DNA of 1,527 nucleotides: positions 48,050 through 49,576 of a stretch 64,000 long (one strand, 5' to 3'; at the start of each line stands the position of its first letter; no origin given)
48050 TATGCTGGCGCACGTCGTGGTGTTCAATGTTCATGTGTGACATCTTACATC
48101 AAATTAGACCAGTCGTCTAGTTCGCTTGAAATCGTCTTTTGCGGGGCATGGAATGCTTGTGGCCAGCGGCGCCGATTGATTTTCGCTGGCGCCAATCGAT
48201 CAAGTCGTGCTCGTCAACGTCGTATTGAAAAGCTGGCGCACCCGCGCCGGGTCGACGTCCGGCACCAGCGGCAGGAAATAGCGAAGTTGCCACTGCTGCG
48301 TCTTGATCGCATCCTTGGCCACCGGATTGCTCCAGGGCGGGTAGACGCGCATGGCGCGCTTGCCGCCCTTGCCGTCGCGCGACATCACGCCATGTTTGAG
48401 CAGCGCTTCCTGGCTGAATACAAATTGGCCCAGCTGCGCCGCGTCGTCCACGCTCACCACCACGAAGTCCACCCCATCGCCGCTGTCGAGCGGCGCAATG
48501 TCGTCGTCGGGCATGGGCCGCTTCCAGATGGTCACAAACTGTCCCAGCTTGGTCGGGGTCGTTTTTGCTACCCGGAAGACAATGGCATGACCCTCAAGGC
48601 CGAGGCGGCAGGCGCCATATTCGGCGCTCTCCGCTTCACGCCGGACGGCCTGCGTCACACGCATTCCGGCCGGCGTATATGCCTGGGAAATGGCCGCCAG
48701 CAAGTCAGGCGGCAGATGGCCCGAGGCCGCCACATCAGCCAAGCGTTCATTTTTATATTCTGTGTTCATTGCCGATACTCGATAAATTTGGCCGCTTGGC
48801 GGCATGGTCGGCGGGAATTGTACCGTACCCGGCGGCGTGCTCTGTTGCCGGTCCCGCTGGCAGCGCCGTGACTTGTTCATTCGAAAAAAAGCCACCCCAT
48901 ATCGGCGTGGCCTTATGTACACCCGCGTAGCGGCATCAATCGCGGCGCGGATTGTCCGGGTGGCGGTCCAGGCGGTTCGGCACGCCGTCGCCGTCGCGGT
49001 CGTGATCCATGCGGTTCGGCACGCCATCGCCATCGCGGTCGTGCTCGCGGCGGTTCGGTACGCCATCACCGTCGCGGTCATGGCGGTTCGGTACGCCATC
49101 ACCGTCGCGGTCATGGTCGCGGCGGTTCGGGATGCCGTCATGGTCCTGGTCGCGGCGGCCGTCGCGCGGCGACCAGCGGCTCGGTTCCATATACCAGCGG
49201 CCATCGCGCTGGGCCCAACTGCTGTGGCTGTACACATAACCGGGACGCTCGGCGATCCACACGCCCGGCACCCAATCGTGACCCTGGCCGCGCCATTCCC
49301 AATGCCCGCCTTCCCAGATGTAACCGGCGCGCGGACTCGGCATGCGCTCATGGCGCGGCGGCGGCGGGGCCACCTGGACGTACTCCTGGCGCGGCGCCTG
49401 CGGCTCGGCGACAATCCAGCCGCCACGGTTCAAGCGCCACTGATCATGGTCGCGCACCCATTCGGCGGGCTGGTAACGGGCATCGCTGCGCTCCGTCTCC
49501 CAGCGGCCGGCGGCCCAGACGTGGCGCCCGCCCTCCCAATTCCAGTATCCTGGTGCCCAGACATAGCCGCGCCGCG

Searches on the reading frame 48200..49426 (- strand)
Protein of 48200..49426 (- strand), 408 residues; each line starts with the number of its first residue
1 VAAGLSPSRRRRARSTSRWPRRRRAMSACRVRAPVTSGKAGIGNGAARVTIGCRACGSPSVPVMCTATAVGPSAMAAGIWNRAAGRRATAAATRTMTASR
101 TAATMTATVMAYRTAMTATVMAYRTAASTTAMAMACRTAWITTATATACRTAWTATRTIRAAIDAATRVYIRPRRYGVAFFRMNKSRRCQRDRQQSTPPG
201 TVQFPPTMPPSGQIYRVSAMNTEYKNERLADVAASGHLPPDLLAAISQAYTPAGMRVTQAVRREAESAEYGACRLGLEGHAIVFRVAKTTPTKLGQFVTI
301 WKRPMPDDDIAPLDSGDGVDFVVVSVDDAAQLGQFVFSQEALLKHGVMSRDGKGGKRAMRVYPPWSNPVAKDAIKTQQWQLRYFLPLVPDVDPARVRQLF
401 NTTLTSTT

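Call 97: search_protein_families(library=pfam, proteins=[window:48200-49426:-], max_evalue=0.00001)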
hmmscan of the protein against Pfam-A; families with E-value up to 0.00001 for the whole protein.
window:48200-49426:- (408 aa): 1 family
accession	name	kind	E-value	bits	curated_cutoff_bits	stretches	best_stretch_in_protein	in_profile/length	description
PF08877.16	MepB-like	-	1.6e-43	147.7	27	1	264-385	1-121/122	MepB-like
